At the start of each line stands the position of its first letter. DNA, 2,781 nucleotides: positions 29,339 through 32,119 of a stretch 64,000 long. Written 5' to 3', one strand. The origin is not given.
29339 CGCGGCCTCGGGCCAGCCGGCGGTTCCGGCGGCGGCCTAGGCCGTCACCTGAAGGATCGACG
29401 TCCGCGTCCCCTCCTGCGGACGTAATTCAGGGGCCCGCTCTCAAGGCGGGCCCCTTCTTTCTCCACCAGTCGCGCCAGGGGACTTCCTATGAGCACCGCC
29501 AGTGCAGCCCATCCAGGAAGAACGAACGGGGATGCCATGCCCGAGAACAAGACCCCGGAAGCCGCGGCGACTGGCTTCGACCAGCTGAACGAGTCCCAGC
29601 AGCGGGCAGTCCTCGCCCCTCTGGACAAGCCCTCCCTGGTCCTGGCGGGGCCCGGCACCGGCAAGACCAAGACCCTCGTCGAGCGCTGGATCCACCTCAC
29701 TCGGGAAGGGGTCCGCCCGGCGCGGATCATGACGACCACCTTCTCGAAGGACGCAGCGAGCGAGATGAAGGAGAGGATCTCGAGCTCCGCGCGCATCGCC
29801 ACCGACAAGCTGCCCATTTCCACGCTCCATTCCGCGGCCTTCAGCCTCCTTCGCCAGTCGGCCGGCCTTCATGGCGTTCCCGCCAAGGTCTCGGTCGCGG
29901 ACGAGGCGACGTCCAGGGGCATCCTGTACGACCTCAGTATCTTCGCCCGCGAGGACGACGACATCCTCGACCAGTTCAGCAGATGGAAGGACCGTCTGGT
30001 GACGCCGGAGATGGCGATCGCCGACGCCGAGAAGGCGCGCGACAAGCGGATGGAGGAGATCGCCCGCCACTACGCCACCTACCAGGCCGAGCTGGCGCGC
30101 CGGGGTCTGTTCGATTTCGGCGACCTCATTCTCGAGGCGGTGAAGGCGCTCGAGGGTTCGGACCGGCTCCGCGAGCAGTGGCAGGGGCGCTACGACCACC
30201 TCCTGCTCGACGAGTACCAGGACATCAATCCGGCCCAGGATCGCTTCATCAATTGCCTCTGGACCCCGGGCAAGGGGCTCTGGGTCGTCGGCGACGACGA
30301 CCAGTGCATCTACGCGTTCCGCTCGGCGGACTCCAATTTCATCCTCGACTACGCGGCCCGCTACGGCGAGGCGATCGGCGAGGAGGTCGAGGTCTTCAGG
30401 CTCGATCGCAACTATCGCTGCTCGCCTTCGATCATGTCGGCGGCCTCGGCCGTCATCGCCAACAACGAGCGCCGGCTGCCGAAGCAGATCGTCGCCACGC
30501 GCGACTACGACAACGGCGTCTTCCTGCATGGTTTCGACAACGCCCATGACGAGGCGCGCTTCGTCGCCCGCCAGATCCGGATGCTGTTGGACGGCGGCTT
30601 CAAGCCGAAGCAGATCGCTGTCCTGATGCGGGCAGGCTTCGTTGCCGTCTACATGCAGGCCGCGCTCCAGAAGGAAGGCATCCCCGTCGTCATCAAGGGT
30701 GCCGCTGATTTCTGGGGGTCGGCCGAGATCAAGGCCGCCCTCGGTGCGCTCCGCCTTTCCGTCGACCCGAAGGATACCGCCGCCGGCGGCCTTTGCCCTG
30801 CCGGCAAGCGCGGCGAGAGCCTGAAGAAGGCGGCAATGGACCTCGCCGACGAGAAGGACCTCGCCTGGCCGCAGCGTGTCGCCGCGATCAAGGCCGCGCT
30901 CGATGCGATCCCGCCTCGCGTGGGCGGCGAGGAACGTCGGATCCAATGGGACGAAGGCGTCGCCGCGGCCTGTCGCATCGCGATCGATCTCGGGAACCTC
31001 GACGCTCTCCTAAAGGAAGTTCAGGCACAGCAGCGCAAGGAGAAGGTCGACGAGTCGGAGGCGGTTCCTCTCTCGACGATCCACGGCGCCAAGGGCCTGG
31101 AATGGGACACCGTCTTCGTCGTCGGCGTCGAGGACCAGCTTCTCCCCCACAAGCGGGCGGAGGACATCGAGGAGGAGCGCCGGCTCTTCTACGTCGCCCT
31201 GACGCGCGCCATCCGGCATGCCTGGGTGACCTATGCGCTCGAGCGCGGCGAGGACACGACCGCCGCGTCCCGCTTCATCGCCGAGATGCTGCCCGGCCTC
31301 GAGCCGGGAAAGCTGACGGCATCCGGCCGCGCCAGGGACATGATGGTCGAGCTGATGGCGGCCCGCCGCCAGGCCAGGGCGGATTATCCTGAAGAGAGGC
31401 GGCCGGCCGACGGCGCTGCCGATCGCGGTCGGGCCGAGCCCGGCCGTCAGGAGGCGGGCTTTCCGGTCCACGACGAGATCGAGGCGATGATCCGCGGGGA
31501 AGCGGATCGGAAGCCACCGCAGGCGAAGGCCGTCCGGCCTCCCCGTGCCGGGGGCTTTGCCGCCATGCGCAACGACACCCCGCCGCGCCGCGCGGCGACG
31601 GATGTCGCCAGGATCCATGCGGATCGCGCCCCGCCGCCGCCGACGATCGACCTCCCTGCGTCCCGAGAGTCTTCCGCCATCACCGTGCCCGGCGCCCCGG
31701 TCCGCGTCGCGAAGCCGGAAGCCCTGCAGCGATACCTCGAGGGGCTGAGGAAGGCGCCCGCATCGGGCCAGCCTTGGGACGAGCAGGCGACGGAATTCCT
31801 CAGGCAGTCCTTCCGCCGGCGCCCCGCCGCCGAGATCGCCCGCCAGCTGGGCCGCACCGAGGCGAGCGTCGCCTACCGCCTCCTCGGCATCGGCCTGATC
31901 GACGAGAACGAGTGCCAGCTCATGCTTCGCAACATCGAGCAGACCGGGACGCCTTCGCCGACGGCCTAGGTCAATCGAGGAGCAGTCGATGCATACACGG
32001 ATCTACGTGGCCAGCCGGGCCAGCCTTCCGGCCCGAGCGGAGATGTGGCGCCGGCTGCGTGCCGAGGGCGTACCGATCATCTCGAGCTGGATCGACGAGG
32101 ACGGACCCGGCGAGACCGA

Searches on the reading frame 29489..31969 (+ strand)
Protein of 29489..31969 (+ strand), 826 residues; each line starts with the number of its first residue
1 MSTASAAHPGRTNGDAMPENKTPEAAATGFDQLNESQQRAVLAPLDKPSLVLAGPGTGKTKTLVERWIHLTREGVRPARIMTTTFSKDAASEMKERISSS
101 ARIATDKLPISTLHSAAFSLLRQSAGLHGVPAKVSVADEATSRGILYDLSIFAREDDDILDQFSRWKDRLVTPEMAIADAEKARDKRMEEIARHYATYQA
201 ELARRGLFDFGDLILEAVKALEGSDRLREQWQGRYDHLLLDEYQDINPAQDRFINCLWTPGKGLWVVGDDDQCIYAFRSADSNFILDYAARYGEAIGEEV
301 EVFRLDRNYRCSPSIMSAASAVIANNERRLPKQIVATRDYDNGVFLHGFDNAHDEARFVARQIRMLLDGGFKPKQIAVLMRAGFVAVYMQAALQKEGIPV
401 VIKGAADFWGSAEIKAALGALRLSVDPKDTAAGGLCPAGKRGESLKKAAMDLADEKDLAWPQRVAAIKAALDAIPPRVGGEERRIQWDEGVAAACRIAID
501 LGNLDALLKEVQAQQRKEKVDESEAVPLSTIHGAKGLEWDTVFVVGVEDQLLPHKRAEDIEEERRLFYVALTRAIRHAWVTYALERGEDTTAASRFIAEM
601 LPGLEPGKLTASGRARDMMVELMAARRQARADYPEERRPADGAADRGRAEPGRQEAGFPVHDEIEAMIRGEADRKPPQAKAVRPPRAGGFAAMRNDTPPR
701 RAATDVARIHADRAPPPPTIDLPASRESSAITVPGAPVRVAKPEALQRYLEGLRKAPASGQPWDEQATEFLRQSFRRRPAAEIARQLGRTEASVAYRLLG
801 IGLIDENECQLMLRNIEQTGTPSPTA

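Call 14: search_protein_families(library=phrogs, proteins=[window:29489-31969:+], max_evalue=0.00001)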
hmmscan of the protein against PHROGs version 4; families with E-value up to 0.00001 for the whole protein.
window:29489-31969:+ (826 aa): 3 families
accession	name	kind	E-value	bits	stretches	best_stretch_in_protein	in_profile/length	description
phrog_1967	-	DNA, RNA and nucleotide metabolism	7.7e-110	369.7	1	31-612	151-704/776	DNA helicase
phrog_25205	-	unknown function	5.2e-09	35.9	1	45-294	14-242/607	-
phrog_325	-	DNA, RNA and nucleotide metabolism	2.9e-08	33.5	0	21-116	459-549/986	Dda-like helicase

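Call 15: search_protein_families(library=pfam, proteins=[window:29489-31969:+], max_evalue=0.0001)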
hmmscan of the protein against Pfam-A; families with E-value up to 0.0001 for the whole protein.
window:29489-31969:+ (826 aa): 8 families
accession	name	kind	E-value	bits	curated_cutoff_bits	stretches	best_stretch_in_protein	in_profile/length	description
PF00580.27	UvrD-helicase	-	1.2e-61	209.2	23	1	33-289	1-267/271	UvrD/REP helicase N-terminal domain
PF13361.12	UvrD_C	-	2.9e-45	155.7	25.6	2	504-583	264-348/350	UvrD-like helicase C-terminal domain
PF13245.12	AAA_19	-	5.4e-21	75.6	25.1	1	37-278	1-134/134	AAA domain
PF13538.12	UvrD_C_2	-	1.2e-10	41.5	27.4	1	529-580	5-51/52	UvrD-like helicase C-terminal domain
PF13086.12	AAA_11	-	3.5e-07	30.7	27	1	32-113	1-89/257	AAA domain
PF01443.25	Viral_helicase1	-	4.1e-06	27.2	21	0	511-574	168-220/228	Viral superfamily 1 RNA helicase core domain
PF13604.12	AAA_30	-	4.1e-05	23.9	27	0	32-140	1-97/191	AAA domain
PF13087.12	AAA_12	-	5.3e-05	23.3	27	0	515-580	128-190/195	AAA domain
